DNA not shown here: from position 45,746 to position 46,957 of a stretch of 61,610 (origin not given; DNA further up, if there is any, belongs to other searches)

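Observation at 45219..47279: Candidate radical-SAM peptide-modification cassette: two small ORFs, attenuator-like hairpin, Cx3Cx2C enzyme, GNAT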

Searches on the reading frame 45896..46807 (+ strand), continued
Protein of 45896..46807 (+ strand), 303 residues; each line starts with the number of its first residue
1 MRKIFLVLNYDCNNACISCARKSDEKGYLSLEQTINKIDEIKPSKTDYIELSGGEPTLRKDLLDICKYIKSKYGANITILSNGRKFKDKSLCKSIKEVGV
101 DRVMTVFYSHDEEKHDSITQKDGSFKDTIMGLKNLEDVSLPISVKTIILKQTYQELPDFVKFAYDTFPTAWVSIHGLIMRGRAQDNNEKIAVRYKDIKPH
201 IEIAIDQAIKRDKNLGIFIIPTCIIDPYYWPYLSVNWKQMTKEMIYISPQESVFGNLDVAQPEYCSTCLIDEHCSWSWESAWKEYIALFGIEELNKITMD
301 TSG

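Call 91: search_protein_families(library=ncbifam, proteins=[L121:949-1269:+, L121:1269-2633:+, L121:2639-3592:+, L121:3612-3899:+, L121:4023-5033:+, L121:5085-5828:+, L121:6804-7352:+, L124:4934-5197:+, L124:5197-6582:+, L124:813-1724:+], max_evalue=0.00001)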
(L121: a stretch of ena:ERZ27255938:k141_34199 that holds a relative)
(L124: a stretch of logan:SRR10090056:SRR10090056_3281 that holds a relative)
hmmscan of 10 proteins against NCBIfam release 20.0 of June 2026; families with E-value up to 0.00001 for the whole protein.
L121:949-1269:+ (107 aa): 0 families

L121:1269-2633:+ (455 aa): 60 families (the best 25 are shown)
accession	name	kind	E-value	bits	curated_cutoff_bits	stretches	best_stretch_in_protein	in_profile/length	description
NF047865.1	rSAM_PapB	equivalog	6.1e-38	130.9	340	1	92-417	8-326/330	PapB family radical SAM/SPASM ranthipeptide maturase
TIGR03942.1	sulfatase_rSAM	equivalog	1.9e-36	125.9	349.45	1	94-419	8-336/363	anaerobic sulfatase maturase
TIGR03978.1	rSAM_paired_1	equivalog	2.9e-36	125.2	370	1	25-447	9-459/466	His-Xaa-Ser system radical SAM maturase HxsB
NF041298.1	rSAM_mat_DynA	equivalog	9e-36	123.6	450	1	91-422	5-336/356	dynobactin maturation radical SAM/SPASM protein DynA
TIGR04064.1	rSAM_nif11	equivalog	3.7e-32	111.6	518.7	1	91-427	82-420/459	nif11-like peptide radical SAM maturase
NF010321.0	PRK13758.1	equivalog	2e-28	99.6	441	1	94-426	12-348/370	anaerobic sulfatase-maturase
TIGR03906.1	quino_hemo_SAM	equivalog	3.1e-28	98.6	453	1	88-413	95-422/467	quinohemoprotein amine dehydrogenase maturation protein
NF041718.1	rSAM_phane_AMC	equivalog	3.8e-28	98.5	425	1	88-438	7-355/362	cyclophane-forming radical SAM peptide maturase AmcB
TIGR04068.1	rSAM_ocin_clost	equivalog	5.2e-28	98.1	500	1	89-427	86-440/462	Cys-rich peptide radical SAM maturase CcpM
TIGR04163.1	rSAM_cobopep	equivalog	5.8e-27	94.5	375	1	81-430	58-409/428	peptide-modifying radical SAM enzyme CbpB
TIGR04261.1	rSAM_GlyRichRpt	subfamily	2.9e-26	92.4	310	1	91-433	1-353/363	cyclophane-forming radical SAM/SPASM peptide maturase GrrM/OscB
NF041300.1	rSAM_mat_DarW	exception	1e-24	87.1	650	1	74-427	28-386/415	radical SAM/SPASM peptide maturase DarW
TIGR03974.1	rSAM_six_Cys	equivalog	3.3e-24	85.6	425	1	89-426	99-435/451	thioether cross-link-forming SCIFF peptide maturase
TIGR04083.1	rSAM_pep_methan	hypoth_equivalog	6.4e-24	84.5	300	1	93-430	6-334/376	TIGR04083 family peptide-modifying radical SAM enzyme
TIGR04251.1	SCM_rSAM_ScmF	equivalog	9.8e-23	81.1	400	1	93-417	10-331/353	SynChlorMet cassette radical SAM/SPASM protein ScmF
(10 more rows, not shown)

L121:2639-3592:+ (318 aa): 38 families (the best 25 are shown)
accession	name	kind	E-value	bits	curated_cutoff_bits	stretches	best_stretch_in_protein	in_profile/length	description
TIGR03977.1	rSAM_pair_HxsC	equivalog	2.7e-35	121.7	267.9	1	10-246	33-263/292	His-Xaa-Ser system radical SAM maturase HxsC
TIGR04250.1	SCM_rSAM_ScmE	equivalog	3.2e-19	69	400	1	3-198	4-198/358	SynChlorMet cassette radical SAM/SPASM protein ScmE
TIGR02668.1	moaA_archaeal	equivalog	3.7e-19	68.8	325.25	1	3-219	11-223/303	GTP 3',8-cyclase MoaA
NF049973.1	radical_Rv1681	equivalog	7.3e-19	67.9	380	1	8-167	78-234/326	Rv1681 family radical SAM protein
TIGR03962.1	mycofact_rSAM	equivalog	2.4e-17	63.2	265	1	7-177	17-182/339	mycofactocin radical SAM maturase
NF012164.0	AlbA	equivalog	6.2e-17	61.2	850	1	7-166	118-274/442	subtilosin maturase AlbA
NF001199.0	PRK00164.2-1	equivalog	1.2e-16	60.7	231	1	2-213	12-220/308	GTP 3',8-cyclase MoaA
TIGR04251.1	SCM_rSAM_ScmF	equivalog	2.5e-16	60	400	1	3-162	5-164/353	SynChlorMet cassette radical SAM/SPASM protein ScmF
TIGR04303.1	GeoRSP_rSAM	equivalog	5.1e-16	59.1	400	1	6-168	9-165/325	GeoRSP system radical SAM/SPASM protein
NF038332.1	rSAM_rare_HxsC4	exception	6.5e-15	55.1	500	1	4-302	16-327/335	radical SAM protein HxsC4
TIGR04546.1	rSAM_ahbC_deAc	equivalog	2.2e-14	53.1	650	1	10-173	47-206/390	12,18-didecarboxysiroheme deacetylase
TIGR04403.1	rSAM_skfB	equivalog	3.2e-14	52.5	300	1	6-165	108-262/402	sporulation killing factor system radical SAM maturase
NF045574.1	sacti_mat_StsB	exception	4.3e-14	52.2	625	1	3-167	97-256/466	StsB family radical SAM/SPASM domain sactipeptide maturase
TIGR04051.1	rSAM_NirJ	equivalog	1.8e-13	50.2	515.45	1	11-167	11-163/354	heme d1 biosynthesis radical SAM protein NirJ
TIGR04054.1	rSAM_NirJ1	equivalog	3.9e-13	48.8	650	1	11-176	45-206/387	putative heme d1 biosynthesis radical SAM protein NirJ1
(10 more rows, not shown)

L121:3612-3899:+ (96 aa): 0 families

L121:4023-5033:+ (337 aa): 26 families (the best 25 are shown)
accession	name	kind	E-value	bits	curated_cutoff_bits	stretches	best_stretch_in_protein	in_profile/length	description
TIGR02666.1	moaA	equivalog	1.5e-16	60.3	284.05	1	5-98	15-114/336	GTP 3',8-cyclase MoaA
TIGR02668.1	moaA_archaeal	equivalog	4e-13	49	325.25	1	4-97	14-107/303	GTP 3',8-cyclase MoaA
NF038283.1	viperin_w_prok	equivalog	5.1e-13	48.8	180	1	2-101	4-109/281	viperin family antiviral radical SAM protein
NF001199.0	PRK00164.2-1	equivalog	6.2e-13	48.5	231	1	4-99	16-111/308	GTP 3',8-cyclase MoaA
NF047865.1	rSAM_PapB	equivalog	6.8e-13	48.5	340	1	4-180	7-199/330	PapB family radical SAM/SPASM ranthipeptide maturase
TIGR04317.1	W_rSAM_matur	equivalog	1.7e-12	47.1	380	1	6-118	10-123/349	tungsten cofactor oxidoreductase radical SAM maturase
NF045646.2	rSAM_Se_TrsS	equivalog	5.3e-11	41.7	490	1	4-89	90-175/441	radical SAM (seleno)protein TrsS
TIGR03974.1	rSAM_six_Cys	equivalog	5.4e-10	38.7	425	1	4-97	101-205/451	thioether cross-link-forming SCIFF peptide maturase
NF045702.1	rSAM_GDGT_ether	equivalog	6.3e-10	38.3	450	1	1-98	87-190/486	tetraether lipid synthase Tes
TIGR04068.1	rSAM_ocin_clost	equivalog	1.5e-09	37.3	500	1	4-115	88-211/462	Cys-rich peptide radical SAM maturase CcpM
TIGR03977.1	rSAM_pair_HxsC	equivalog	6.5e-09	35.1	267.9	1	3-87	28-111/292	His-Xaa-Ser system radical SAM maturase HxsC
TIGR04148.1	GG_samocin_CFB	equivalog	7.7e-09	35.2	300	1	6-167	23-212/411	radical SAM peptide maturase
NF012164.0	AlbA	equivalog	1.7e-08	33.3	850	1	3-103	116-215/442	subtilosin maturase AlbA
NF038170.1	lachnocin_rSAM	equivalog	3.3e-08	32.8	550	1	4-142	80-235/440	lachnocin radical SAM maturase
TIGR04133.1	rSAM_w_lipo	hypoth_equivalog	4.7e-08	32.3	425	1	7-165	31-198/350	TIGR04133 family radical SAM/SPASM protein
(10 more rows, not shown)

L121:5085-5828:+ (248 aa): 0 families

L121:6804-7352:+ (183 aa): 3 families
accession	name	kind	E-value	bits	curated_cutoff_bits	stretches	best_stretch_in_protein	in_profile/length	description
NF040503.1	resist_ArsN1a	equivalog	1.4e-07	31.4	170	1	41-162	35-155/159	arsinothricin resistance N-acetyltransferase ArsN1 family A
TIGR03585.1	PseH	equivalog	4e-06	27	93.1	1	59-162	54-155/156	UDP-4-amino-4,6-dideoxy-N-acetyl-beta-L-altrosamine N-acetyltransferase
NF008072.0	PRK10809.1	equivalog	4.1e-06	26.7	190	1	56-170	76-191/194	ribosomal protein S5-alanine N-acetyltransferase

L124:4934-5197:+ (88 aa): 0 families

L124:5197-6582:+ (462 aa): 49 families (the best 25 are shown)
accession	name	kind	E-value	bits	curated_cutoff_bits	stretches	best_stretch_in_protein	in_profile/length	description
TIGR03978.1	rSAM_paired_1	equivalog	4.7e-41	141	370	1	25-448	8-455/466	His-Xaa-Ser system radical SAM maturase HxsB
NF047865.1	rSAM_PapB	equivalog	2.8e-38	132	340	1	95-413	8-317/330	PapB family radical SAM/SPASM ranthipeptide maturase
NF041298.1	rSAM_mat_DynA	equivalog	2.9e-36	125.2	450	1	94-418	5-327/356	dynobactin maturation radical SAM/SPASM protein DynA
TIGR03942.1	sulfatase_rSAM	equivalog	1.2e-32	113.5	349.45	1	97-419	8-331/363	anaerobic sulfatase maturase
TIGR04068.1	rSAM_ocin_clost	equivalog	4.2e-30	105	500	1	54-436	43-444/462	Cys-rich peptide radical SAM maturase CcpM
NF010321.0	PRK13758.1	equivalog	1.6e-28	99.9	441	1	97-413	12-331/370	anaerobic sulfatase-maturase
TIGR04064.1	rSAM_nif11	equivalog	1.2e-27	96.8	518.7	1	48-431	37-419/459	nif11-like peptide radical SAM maturase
TIGR04163.1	rSAM_cobopep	equivalog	4.7e-27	94.8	375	1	43-416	17-391/428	peptide-modifying radical SAM enzyme CbpB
NF040492.1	not_ScfB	exception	1.4e-26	93.4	855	1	93-421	98-424/450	ScfB-related radical SAM/SPASM orphan maturase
TIGR03906.1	quino_hemo_SAM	equivalog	1.8e-26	92.9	453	1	92-413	96-415/467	quinohemoprotein amine dehydrogenase maturation protein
TIGR04083.1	rSAM_pep_methan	hypoth_equivalog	6.2e-25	87.9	300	1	93-441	3-339/376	TIGR04083 family peptide-modifying radical SAM enzyme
TIGR03974.1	rSAM_six_Cys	equivalog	9.8e-25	87.3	425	1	54-434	60-438/451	thioether cross-link-forming SCIFF peptide maturase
TIGR04115.1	rSAM_Cxxx_rpt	equivalog_domain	1.1e-24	87.6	350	1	96-380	8-294/359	radical SAM peptide maturase, CXXX-repeat target family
NF038107.1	rSAM_NF038107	equivalog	5.4e-24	84.7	600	1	28-414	24-402/444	Cys-every-fifth radical SAM/SPASM peptide maturase CefB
NF041707.1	rSAM_YhhB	equivalog_domain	1.7e-20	73.3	445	1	92-274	4-194/369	cyclophane-forming radical SAM/SPASM peptide maturase YhhB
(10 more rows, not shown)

L124:813-1724:+ (304 aa): 5 families
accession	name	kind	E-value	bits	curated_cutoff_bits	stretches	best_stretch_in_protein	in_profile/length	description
TIGR02666.1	moaA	equivalog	9.4e-10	38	284.05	1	39-128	14-106/336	GTP 3',8-cyclase MoaA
NF033640.1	N_Twi_rSAM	subfamily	3.6e-08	32.9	170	1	66-145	158-238/398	twitch domain-containing radical SAM protein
NF038283.1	viperin_w_prok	equivalog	6.2e-07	28.9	180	1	41-145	8-115/281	viperin family antiviral radical SAM protein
TIGR02495.1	NrdG2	equivalog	4.2e-06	26.2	131.15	1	45-123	26-100/193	anaerobic ribonucleoside-triphosphate reductase activating protein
TIGR02668.1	moaA_archaeal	equivalog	4.5e-06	25.9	325.25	0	39-125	14-97/303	GTP 3',8-cyclase MoaA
